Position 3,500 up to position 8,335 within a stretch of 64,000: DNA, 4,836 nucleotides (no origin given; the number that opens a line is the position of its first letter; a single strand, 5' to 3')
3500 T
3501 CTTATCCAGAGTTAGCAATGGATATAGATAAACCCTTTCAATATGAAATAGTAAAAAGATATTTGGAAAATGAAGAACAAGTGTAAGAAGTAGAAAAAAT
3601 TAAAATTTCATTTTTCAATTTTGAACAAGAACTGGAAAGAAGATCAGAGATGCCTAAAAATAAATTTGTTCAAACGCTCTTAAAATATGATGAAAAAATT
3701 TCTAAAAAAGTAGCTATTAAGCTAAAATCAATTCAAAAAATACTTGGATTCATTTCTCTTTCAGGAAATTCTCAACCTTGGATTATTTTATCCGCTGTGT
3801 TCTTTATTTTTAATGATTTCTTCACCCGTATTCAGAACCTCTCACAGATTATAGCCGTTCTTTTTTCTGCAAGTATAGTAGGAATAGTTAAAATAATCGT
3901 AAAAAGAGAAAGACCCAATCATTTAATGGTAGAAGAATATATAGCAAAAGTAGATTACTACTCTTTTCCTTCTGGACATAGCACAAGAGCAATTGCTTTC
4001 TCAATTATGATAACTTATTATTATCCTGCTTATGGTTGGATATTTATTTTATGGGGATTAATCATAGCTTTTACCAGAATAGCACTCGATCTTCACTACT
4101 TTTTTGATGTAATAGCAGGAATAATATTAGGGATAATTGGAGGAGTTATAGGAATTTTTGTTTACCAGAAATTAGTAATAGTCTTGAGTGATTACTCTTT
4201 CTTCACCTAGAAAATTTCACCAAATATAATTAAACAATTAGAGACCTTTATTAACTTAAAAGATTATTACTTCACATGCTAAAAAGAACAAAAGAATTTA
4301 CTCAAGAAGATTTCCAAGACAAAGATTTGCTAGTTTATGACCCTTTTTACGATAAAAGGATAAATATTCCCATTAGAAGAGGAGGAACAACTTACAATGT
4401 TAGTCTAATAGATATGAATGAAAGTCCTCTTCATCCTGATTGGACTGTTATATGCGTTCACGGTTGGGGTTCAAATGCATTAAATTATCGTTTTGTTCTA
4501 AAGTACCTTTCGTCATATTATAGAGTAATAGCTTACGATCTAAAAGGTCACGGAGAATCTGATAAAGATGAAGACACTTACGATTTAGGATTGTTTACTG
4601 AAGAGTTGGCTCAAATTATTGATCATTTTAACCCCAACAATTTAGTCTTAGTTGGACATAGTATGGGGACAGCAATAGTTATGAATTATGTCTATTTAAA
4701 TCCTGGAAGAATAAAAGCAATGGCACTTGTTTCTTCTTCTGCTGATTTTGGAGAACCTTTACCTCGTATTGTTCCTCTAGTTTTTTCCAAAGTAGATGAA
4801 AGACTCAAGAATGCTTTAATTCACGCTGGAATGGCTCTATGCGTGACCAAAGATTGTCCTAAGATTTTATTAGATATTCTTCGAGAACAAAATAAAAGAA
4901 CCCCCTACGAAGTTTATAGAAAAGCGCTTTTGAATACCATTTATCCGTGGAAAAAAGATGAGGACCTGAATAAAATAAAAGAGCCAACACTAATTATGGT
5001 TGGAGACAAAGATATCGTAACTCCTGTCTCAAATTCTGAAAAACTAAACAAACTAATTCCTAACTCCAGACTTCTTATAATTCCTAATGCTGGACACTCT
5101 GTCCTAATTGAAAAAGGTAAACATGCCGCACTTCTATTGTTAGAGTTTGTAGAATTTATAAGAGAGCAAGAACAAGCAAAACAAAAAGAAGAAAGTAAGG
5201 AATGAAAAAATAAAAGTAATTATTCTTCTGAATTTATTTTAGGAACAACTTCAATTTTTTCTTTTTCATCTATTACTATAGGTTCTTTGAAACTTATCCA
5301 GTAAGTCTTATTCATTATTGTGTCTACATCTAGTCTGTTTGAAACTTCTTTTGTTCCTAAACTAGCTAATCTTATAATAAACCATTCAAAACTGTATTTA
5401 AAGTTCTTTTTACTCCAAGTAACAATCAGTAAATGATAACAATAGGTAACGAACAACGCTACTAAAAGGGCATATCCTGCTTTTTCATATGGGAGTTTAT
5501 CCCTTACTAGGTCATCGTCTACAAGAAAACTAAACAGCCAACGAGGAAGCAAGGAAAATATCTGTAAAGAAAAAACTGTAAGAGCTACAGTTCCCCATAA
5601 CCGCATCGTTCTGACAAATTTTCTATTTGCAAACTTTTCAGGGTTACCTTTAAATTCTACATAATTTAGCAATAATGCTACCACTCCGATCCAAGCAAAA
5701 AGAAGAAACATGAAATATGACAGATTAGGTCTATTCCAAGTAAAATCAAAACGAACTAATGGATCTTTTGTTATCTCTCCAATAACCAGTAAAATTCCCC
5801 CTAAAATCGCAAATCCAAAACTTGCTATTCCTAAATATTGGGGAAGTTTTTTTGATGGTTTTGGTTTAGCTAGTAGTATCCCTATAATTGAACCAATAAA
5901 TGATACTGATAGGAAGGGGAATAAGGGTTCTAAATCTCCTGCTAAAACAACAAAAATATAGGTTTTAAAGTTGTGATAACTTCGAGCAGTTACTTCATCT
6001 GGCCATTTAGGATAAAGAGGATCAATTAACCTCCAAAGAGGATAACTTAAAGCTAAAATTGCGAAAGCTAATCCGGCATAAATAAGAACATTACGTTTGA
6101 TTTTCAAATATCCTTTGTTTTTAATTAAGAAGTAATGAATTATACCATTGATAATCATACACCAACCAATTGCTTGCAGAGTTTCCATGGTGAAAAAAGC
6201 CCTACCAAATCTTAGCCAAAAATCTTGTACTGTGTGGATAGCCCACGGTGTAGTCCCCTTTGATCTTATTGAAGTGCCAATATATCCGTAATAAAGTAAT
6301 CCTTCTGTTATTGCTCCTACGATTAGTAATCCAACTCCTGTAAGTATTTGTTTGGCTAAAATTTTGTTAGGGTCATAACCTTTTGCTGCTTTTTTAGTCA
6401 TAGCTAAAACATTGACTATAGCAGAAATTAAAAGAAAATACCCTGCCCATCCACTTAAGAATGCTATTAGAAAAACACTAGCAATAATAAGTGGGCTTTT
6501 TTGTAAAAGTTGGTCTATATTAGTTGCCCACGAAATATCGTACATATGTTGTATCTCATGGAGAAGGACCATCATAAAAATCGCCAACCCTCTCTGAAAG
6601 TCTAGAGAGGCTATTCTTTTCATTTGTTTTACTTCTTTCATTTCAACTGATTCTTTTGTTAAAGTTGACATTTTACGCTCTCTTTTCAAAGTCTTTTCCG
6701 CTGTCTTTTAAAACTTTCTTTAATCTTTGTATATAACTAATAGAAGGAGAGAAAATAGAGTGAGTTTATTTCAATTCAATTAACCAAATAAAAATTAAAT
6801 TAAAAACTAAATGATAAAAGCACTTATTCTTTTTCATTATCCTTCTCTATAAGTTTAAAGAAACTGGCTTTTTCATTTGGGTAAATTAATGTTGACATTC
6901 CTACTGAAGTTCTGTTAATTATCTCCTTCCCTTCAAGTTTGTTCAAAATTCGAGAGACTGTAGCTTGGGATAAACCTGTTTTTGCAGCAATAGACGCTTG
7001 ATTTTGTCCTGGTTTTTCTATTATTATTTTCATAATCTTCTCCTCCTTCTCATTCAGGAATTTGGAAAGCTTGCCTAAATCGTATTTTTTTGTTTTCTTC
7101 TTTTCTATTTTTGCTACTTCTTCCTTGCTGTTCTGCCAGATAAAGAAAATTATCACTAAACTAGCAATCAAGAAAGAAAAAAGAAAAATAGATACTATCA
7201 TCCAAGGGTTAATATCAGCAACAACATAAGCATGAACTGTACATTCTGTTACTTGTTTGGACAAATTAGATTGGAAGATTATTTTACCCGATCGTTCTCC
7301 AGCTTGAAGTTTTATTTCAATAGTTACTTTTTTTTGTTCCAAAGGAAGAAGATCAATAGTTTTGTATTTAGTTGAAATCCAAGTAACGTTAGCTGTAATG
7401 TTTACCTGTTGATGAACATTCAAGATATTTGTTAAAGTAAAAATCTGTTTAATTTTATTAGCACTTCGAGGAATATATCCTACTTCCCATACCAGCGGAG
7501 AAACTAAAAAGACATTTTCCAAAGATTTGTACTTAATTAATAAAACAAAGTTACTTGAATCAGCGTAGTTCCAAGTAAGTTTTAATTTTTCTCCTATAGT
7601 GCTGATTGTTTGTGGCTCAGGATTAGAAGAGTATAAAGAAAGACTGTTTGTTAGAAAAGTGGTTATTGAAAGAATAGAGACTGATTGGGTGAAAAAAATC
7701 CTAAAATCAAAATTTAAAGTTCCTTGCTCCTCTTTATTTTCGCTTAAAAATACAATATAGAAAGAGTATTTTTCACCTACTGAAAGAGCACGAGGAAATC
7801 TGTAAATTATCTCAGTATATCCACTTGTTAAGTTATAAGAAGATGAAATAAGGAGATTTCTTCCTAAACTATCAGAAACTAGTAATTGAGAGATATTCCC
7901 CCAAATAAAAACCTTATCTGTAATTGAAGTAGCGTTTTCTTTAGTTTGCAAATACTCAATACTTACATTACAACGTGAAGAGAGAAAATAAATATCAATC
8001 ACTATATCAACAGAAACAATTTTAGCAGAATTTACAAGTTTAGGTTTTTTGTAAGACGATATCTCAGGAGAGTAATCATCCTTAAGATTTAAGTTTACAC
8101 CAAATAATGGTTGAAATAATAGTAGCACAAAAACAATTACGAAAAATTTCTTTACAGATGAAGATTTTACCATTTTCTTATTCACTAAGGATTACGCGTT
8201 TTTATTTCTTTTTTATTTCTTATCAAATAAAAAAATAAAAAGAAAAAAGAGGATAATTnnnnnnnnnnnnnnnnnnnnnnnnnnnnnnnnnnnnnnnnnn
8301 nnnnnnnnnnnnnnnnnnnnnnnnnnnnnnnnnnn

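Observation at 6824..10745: Candidate three-gene metal module: CDF exporter, secreted acidic PepSY-repeat protein, and membrane-anchored winged-helix regulator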

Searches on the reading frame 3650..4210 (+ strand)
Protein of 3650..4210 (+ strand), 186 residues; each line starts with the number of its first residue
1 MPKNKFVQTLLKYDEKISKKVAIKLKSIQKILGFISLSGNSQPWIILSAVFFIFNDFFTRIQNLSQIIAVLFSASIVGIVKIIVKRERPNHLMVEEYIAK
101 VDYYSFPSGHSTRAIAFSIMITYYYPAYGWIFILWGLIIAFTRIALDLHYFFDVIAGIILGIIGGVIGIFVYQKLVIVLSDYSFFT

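Call 3: search_protein_families(library=pfam, proteins=[window:3650-4210:+], max_evalue=1)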
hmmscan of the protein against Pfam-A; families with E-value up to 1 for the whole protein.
window:3650-4210:+ (186 aa): 3 families
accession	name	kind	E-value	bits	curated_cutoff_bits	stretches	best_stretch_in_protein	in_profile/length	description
PF01569.27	PAP2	-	7.4e-21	74.7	27.2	1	67-174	6-127/130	PAP2 superfamily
PF14378.12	PAP2_3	-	2.7e-08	34.3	27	1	99-164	120-187/190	PAP2 superfamily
PF14360.12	PAP2_C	-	0.001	20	27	1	108-162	8-66/74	PAP2 superfamily C-terminal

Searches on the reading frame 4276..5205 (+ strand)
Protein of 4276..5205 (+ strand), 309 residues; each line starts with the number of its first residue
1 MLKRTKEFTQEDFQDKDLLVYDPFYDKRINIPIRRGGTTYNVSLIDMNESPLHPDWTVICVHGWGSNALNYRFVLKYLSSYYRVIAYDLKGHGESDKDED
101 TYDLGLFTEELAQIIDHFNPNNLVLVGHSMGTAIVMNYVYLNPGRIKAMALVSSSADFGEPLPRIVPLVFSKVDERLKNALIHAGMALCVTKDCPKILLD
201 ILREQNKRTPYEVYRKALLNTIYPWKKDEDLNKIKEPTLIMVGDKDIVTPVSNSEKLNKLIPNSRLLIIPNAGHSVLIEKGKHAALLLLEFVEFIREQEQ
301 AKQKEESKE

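Call 3: search_protein_families(library=pfam, proteins=[window:4276-5205:+], max_evalue=1)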
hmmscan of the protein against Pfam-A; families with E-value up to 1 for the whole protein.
window:4276-5205:+ (309 aa): 21 families
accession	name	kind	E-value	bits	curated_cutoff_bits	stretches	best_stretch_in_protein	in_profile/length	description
PF00561.26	Abhydrolase_1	-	2.5e-35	122.8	25.8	1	57-280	2-244/245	alpha/beta hydrolase fold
PF12146.15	Hydrolase_4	-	1.2e-23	84.1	27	1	53-280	2-238/239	Serine aminopeptidase, S33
PF12697.13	Abhydrolase_6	-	5.9e-21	76.6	26.3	1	58-279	1-209/217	Alpha/beta hydrolase family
PF12695.13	Abhydrolase_5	-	2.2e-06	28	27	1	108-155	43-90/164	Alpha/beta hydrolase family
PF00326.27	Peptidase_S9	-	6.4e-06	26.2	22.6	1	178-296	90-207/213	Prolyl oligopeptidase family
PF08386.16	Abhydrolase_4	-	9e-05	23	21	1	227-283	26-81/103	TAP-like protein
PF00975.26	Thioesterase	-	0.00026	21.7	26.4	1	57-136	2-81/226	Thioesterase domain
PF12740.14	PETase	-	0.00055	19.9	28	1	222-255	155-188/263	PET hydrolase-like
PF03959.19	FSH1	-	0.0015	18.7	21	1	150-276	129-201/211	Serine hydrolase (FSH1)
PF20408.4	Abhydrolase_11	-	0.0025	18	27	1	228-280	120-171/193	Alpha/beta hydrolase domain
PF03096.20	Ndr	-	0.0037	16.5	23.3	1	107-154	85-132/283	Ndr family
PF08538.16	DUF1749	-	0.0093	15.5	24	1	90-141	73-125/299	Protein of unknown function (DUF1749)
PF10230.15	LIDHydrolase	-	0.021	15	27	1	76-141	27-104/262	Lipid-droplet associated hydrolase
PF06821.19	Ser_hydrolase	-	0.028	14.8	22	1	110-155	45-91/172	Serine hydrolase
PF05057.20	DUF676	-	0.033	14.1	20.3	1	58-137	8-94/217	Putative serine esterase (DUF676)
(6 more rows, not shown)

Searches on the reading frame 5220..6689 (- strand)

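Call 3: search_protein_families(library=pfam, proteins=[window:5220-6689:-], max_evalue=1)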
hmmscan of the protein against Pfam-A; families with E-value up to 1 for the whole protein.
window:5220-6689:- (489 aa): 2 families
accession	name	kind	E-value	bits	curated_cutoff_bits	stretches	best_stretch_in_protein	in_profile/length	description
PF07786.18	HGSNAT_cat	-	0.00027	21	22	1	25-276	1-187/222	Heparan-alpha-glucosaminide N-acetyltransferase, catalytic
PF11139.14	SfLAP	-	0.41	10.5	35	1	74-126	31-84/213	Sap, sulfolipid-1-addressing protein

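Call 4: search_protein_families(library=ncbifam, proteins=[window:5220-6689:-], max_evalue=1)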
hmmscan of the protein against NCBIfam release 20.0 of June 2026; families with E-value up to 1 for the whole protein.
window:5220-6689:- (489 aa): 1 family
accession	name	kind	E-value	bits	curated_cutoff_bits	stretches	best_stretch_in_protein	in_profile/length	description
NF040945.1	CCC_membrane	equivalog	0.47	10.8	65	0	329-377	24-72/99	CCC motif membrane protein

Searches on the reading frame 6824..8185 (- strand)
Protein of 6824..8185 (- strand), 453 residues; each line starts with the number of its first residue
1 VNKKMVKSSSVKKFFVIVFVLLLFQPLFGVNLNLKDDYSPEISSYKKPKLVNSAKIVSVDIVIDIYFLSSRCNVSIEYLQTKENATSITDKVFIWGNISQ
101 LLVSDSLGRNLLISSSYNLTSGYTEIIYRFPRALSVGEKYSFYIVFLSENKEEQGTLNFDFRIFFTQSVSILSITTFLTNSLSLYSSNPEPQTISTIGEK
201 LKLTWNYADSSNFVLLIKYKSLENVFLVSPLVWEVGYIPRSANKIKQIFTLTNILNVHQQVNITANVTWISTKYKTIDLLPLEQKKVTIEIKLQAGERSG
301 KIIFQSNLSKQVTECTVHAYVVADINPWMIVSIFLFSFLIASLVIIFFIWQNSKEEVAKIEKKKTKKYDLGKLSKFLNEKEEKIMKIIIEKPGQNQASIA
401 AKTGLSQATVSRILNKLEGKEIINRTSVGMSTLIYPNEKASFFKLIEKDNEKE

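Call 3: search_protein_families(library=pfam, proteins=[window:6824-8185:-], max_evalue=1)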
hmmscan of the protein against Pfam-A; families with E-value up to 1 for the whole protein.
window:6824-8185:- (453 aa): 27 families (the best 25 are shown)
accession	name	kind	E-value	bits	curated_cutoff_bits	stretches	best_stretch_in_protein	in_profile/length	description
PF13412.12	HTH_24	-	1.1e-10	41.3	21.9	1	377-423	1-47/48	Winged helix-turn-helix DNA-binding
PF01047.28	MarR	-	5.5e-10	39.4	24.6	1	377-426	1-50/59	MarR family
PF24034.1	DUF7343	-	1.2e-07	31.9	27.6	1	379-434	3-59/62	Domain of unknown function (DUF7343)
PF12802.13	MarR_2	-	4.2e-05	24.1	27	1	389-427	15-54/61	MarR family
PF01978.25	TrmB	-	0.0003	21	25.6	1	377-427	6-56/68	Sugar-specific transcriptional regulator TrmB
PF01022.26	HTH_5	-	0.00057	20.2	22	1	383-424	6-46/47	Bacterial regulatory protein, arsR family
PF09339.16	HTH_IclR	-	0.00057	20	22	1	384-419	8-44/52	IclR helix-turn-helix domain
PF13545.12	HTH_Crp_2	-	0.00058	20.2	27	1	395-425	24-55/70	Crp-like helix-turn-helix domain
PF13730.12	HTH_36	-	0.00077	19.7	25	1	393-423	22-55/55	Helix-turn-helix domain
PF03965.22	Penicillinase_R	-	0.0033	18.2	22.6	1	379-436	3-64/115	Penicillinase repressor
PF25213.1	HVO_A0261_N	-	0.0054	17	35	1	394-427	25-58/86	HVO_A0261 N-terminal domain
PF04545.22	Sigma70_r4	-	0.008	16.1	24.1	1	377-415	5-42/50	Sigma-70, region 4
PF01381.28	HTH_3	-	0.022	15.2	23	1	395-415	11-31/55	Helix-turn-helix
PF00356.27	LacI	-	0.022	15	27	1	399-416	5-22/46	Bacterial regulatory proteins, lacI family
PF24033.1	DUF7342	-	0.037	14.5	31.6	1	395-446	19-70/150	Family of unknown function (DUF7342)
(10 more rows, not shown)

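Call 4: search_protein_families(library=ncbifam, proteins=[window:6824-8185:-], max_evalue=1)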
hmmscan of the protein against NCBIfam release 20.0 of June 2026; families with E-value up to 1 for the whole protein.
window:6824-8185:- (453 aa): 24 families
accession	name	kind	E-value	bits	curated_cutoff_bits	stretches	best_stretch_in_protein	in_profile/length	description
TIGR01884.1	cas_HTH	subfamily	6.1e-05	22.5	60.2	1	354-426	123-189/202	CRISPR-associated CARF protein Csa3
NF053606.1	Sta1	subfamily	6.5e-05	23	80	1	377-428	18-69/100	Sta1 family transcriptional regulator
NF041397.1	TranRegGlpR_Halo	equivalog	7.7e-05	22.4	300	1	379-429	5-55/253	HTH-type transcriptional regulator GlpR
TIGR02980.1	SigBFG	subfamily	0.00038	20.2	234.35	1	364-416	166-217/227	SigB/SigF/SigG family RNA polymerase sigma factor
NF040939.2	trans_reg_lrs14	equivalog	0.00046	20.2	90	1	375-427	17-70/103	Lrs14 family HTH-type transcriptional regulator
NF033788.1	HTH_metalloreg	subfamily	0.0056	16.5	55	1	384-430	16-62/77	metalloregulator ArsR/SmtB family transcription factor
TIGR02937.1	sigma70-ECF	superfamily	0.0059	16.2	42.9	1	362-418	103-158/165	sigma-70 family RNA polymerase sigma factor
NF053777.1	Saro0803TransReg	equivalog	0.0061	16.3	200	1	379-427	37-85/140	Saro_0803 family transcriptional regulator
NF040887.2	trans_reg_YciT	exception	0.015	14.9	450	1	378-426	2-50/246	DNA-binding transcriptional regulator YciT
TIGR02944.1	suf_reg_Xantho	equivalog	0.017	15.5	110.65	1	396-425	28-57/130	SUF system Fe-S cluster assembly regulator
NF008273.0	PRK11050.1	equivalog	0.019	14.6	153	1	381-425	42-86/156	manganese-binding transcriptional regulator MntR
NF045695.1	seleno_TsoA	equivalog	0.025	14.9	170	1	374-418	97-141/144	LULAXC motif selenoprotein TsoA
NF040947.1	trans_reg_LysM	equivalog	0.042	13.6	180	1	378-430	2-54/136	HTH-type transcriptional regulator LysM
NF005514.0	PRK07122.1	subfamily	0.047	12.8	372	1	369-416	208-254/264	RNA polymerase sigma factor SigF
NF041395.1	TranRegLrpA1_Halo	equivalog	0.051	13.6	250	1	380-425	6-51/142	HTH-type transcriptional regulator LrpA1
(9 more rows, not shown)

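Call 6: find_homologous_proteins(query=window:6824-8185:-)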
Query window:6824-8185:- (453 aa): 4 proteins with E <= 0.001 among 6801 candidates.
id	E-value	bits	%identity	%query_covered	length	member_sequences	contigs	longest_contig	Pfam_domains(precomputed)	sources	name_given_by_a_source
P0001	2.1e-269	911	95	99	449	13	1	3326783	PF01047.29,PF13412.13,PF24034.2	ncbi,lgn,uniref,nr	ncbi:MAG: winged helix-turn-helix transcriptional regulator [Candidatus Heimdallarchaeum endolithica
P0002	1.8e-83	298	52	62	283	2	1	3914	PF01047.29,PF13412.13,PF12802.14,PF24034.2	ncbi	ncbi:MAG: helix-turn-helix transcriptional regulator, partial [Candidatus Heimdallarchaeaceae archae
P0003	1.2e-79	286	38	86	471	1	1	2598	PF13412.13,PF24034.2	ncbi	-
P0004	4.8e-70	254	40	87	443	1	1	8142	PF01047.29,PF13412.13,PF12802.14,PF24034.2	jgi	-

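Call 40: predict_structure(alignment_id=A4)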
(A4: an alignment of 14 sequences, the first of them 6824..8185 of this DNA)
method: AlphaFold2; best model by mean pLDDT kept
length: 453 residues; sequences in the alignment: 14
mean_pLDDT: 70.2   pTM: 0.38
mean pLDDT of the five models: 70.2, 65.4, 62.1, 61.9, 57.2
residues with pLDDT >= 90: 2; 70-90: 280; 50-70: 109; < 50: 62
segments of 3 or more residues with pLDDT < 50: 1-8, 24-56, 149-156, 361-365, 450-453
pLDDT, mean of each block of 10 residues (from residue 1): 39 66 47 29 31 50 68 73 62 74 80 82 81 68 62 51 67 79 77 76 75 74 62 70 78 70 87 85 80 76 78 78 64 80 79 54 55 80 86 86 87 88 82 82 72 34
secondary structure, 60 per line:
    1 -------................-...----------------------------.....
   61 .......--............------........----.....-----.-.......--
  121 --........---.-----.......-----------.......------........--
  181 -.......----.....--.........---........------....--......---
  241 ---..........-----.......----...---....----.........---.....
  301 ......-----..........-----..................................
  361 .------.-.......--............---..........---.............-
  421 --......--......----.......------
elements in order: H8-23 E56-67 E70-81 E88-95 E100-104 E112-118 E123-130 E140-146 E158-164 E171-178 E182-188 E193-197 E200-208 E212-219 E226-229 E232-237 E244-253 E259-265 E270-272 E276-279 E284-292 E296-306 E312-321 H327-361 H370-376 H379-390 H396-403 H407-419 E423-428 E431-436 H441-446
